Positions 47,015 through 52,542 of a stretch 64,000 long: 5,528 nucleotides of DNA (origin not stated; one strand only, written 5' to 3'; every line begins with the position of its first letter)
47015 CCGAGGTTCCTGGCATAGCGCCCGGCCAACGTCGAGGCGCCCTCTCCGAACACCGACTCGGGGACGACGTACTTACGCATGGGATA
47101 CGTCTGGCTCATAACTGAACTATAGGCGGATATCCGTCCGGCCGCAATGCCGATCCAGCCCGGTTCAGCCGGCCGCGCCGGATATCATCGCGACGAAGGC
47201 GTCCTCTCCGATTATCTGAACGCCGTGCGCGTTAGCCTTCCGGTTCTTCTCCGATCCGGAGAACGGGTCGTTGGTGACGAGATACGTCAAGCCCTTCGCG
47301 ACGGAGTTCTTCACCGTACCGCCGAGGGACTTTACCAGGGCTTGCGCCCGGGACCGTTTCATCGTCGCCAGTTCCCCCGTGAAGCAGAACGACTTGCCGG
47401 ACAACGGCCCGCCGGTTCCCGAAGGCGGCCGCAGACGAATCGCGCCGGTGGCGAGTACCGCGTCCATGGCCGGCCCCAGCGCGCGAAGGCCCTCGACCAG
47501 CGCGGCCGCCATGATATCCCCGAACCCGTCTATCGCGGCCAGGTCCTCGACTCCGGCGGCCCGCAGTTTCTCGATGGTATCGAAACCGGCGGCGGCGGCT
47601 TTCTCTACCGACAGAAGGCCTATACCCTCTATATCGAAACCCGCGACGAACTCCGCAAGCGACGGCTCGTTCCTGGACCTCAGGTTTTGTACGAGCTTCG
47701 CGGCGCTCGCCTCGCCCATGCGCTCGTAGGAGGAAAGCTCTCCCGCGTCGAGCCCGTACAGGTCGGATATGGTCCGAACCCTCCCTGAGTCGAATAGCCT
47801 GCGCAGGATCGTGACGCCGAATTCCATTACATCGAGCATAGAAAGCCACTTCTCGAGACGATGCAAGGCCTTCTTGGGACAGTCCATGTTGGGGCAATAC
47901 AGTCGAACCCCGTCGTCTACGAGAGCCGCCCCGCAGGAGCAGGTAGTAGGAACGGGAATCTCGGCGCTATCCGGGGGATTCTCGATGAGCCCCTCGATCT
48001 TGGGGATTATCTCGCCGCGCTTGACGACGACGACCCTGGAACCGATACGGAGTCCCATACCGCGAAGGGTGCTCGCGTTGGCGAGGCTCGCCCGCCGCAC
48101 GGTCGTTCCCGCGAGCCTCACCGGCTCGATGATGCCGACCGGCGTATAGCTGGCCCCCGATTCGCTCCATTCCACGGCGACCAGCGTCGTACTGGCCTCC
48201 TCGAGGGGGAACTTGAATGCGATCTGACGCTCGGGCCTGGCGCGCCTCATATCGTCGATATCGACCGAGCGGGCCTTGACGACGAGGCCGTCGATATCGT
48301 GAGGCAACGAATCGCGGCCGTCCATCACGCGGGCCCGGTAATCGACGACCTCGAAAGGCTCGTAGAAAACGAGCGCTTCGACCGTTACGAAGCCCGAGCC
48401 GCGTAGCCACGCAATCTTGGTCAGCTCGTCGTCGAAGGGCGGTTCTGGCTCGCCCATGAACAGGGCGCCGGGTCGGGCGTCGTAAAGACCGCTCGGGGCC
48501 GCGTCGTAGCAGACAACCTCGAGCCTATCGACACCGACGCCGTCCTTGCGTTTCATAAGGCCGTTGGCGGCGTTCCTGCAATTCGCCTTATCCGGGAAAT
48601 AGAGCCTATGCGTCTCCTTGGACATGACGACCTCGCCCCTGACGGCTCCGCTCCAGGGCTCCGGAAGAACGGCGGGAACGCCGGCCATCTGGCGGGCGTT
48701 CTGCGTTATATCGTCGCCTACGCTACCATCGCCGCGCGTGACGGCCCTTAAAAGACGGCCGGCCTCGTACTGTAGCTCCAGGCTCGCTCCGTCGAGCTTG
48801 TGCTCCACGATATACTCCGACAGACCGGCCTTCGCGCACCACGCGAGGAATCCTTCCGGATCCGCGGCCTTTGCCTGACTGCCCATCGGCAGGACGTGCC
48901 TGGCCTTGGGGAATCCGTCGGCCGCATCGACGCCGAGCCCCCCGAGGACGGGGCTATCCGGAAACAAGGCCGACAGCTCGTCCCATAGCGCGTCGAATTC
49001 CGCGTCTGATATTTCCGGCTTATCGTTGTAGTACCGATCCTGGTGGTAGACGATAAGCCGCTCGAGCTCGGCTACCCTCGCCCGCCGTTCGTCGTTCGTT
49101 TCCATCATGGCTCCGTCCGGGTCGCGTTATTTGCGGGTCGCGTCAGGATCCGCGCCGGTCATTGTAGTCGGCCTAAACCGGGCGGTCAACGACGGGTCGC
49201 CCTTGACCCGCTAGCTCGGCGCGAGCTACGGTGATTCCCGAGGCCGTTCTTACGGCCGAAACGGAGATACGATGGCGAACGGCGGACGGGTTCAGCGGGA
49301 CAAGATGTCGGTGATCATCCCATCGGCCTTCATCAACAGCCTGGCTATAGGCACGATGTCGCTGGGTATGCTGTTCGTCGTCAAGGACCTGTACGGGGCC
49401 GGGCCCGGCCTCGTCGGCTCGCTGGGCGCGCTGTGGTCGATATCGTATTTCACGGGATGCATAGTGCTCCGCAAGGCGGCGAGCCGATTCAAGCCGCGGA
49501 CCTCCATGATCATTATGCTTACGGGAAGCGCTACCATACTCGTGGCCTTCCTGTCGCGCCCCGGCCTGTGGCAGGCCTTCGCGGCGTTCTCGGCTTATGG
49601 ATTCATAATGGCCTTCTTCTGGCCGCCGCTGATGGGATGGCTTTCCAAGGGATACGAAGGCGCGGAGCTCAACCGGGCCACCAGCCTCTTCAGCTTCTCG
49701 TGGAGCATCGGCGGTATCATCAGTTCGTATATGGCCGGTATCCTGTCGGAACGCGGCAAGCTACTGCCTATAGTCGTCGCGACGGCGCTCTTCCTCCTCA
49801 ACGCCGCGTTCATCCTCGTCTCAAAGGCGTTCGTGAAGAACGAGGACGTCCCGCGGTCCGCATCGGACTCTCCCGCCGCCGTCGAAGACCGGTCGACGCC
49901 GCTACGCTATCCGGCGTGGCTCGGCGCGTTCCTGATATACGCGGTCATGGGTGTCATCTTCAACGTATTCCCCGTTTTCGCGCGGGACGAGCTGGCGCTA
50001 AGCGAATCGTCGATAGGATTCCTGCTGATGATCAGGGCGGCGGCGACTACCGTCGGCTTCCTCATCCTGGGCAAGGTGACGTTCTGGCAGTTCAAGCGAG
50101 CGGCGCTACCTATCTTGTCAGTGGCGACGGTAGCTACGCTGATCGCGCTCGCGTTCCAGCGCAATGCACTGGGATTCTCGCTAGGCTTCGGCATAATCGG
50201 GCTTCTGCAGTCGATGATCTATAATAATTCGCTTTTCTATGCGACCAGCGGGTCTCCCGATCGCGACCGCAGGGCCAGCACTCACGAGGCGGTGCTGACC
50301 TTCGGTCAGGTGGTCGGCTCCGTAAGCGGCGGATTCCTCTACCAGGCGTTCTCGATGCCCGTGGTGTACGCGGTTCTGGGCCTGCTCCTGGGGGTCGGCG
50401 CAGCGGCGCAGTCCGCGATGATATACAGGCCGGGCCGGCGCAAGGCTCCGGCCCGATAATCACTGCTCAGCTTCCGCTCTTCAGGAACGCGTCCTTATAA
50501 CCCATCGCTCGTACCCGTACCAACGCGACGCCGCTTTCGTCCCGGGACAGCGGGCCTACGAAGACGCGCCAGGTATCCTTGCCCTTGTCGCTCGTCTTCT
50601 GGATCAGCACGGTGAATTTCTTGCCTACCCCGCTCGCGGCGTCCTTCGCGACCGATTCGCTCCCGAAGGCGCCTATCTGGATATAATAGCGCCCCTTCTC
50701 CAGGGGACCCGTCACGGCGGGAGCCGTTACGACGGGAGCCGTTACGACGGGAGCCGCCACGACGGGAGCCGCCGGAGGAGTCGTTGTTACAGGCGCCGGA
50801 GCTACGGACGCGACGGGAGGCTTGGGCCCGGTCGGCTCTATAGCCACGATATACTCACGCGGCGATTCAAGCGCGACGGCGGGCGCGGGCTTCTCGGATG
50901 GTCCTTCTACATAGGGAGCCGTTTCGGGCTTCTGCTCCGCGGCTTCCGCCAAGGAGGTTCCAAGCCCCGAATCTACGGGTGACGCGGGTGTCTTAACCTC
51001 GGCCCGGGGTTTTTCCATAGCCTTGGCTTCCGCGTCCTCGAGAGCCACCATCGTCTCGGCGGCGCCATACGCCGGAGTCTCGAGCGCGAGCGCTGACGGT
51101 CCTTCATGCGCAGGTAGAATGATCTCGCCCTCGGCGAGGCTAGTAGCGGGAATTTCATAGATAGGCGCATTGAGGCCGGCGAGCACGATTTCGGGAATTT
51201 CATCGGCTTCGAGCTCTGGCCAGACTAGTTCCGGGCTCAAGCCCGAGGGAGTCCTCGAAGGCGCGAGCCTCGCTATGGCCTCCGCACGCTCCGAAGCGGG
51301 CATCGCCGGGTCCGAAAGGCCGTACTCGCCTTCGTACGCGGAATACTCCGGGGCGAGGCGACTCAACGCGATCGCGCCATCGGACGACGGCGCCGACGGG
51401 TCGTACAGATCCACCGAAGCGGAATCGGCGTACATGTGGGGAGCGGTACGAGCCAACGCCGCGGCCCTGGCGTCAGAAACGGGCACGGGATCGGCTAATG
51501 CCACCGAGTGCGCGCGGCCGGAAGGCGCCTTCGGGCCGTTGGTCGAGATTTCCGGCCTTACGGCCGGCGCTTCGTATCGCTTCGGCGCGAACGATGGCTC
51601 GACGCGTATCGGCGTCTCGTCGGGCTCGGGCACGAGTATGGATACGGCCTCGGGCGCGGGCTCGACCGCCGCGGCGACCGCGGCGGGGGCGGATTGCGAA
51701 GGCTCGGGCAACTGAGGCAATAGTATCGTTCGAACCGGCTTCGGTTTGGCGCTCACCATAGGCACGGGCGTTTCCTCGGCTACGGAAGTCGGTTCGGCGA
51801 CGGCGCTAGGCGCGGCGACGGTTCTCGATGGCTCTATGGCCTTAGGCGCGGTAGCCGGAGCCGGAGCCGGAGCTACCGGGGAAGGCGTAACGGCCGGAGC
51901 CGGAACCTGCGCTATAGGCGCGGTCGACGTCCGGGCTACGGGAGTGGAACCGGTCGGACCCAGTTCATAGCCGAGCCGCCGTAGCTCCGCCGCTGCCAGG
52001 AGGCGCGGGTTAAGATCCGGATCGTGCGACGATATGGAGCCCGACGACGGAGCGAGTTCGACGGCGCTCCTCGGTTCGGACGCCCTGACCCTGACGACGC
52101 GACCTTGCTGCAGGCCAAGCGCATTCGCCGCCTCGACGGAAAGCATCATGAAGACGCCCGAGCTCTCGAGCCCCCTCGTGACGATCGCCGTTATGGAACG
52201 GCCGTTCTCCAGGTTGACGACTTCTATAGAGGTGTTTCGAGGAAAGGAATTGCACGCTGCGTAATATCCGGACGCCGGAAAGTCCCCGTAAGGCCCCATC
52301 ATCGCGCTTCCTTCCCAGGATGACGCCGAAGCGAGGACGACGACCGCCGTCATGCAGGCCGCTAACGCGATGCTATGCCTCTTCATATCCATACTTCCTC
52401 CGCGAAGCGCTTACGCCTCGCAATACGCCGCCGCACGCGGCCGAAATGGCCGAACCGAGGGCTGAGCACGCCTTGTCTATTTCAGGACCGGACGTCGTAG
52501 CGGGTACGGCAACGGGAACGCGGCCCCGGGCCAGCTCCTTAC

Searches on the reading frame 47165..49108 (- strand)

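Call 62: search_protein_families(library=pfam, proteins=[window:47165-49108:-], max_evalue=0.00001)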
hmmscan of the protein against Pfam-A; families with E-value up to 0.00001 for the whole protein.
window:47165-49108:- (647 aa): 4 families
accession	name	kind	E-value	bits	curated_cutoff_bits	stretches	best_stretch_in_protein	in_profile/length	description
PF01653.23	DNA_ligase_aden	-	5.1e-31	108.5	27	1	65-301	3-251/253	NAD-dependent DNA ligase adenylation domain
PF03120.22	DNA_ligase_OB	-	8.7e-16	58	32.9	1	321-377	17-73/79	NAD-dependent DNA ligase OB-fold domain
PF14520.12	HHH_5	-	8.1e-12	45.9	27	1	492-542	6-56/57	Helix-hairpin-helix domain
PF00533.33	BRCT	-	8.6e-12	45.6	21.3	1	567-642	4-78/78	BRCA1 C Terminus (BRCT) domain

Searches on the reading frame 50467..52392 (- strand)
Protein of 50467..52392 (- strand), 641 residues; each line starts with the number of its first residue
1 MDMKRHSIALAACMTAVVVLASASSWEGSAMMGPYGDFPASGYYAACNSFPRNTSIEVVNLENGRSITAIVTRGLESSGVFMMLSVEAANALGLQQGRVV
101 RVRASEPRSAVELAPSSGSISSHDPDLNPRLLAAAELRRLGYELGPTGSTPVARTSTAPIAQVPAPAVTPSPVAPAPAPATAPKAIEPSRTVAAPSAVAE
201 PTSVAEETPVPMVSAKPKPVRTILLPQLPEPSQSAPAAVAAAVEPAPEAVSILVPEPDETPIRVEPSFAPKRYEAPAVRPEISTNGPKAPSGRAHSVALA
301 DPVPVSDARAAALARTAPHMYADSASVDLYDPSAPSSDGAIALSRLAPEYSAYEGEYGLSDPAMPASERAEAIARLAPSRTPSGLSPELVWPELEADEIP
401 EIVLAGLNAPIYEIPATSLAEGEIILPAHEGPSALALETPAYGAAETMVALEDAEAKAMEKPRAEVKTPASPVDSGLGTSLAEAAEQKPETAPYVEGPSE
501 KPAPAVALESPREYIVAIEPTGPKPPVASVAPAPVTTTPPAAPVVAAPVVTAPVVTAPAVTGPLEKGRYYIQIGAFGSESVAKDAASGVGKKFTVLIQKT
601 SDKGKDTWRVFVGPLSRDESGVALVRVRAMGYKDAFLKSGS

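Call 5: search_protein_families(library=pfam, proteins=[window:50467-52392:-], max_evalue=0.01)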
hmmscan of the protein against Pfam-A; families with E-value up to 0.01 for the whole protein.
window:50467-52392:- (641 aa): 1 family
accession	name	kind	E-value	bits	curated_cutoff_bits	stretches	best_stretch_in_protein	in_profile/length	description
PF05036.18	SPOR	-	1.9e-09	38.2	21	1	566-636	2-73/76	SPOR domain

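Call 6: search_protein_families(library=ncbifam, proteins=[window:50467-52392:-], max_evalue=0.01)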
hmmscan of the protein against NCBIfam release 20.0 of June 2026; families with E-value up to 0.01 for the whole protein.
window:50467-52392:- (641 aa): 2 families
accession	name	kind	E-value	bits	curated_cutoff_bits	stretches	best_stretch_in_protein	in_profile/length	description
TIGR00413.1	rlpA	subfamily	2.1e-06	27.8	82.15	1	41-104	24-88/208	septal ring lytic transglycosylase RlpA family protein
NF007953.1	PRK10672.1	equivalog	9.3e-06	25.4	201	1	474-621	200-341/362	endolytic peptidoglycan transglycosylase RlpA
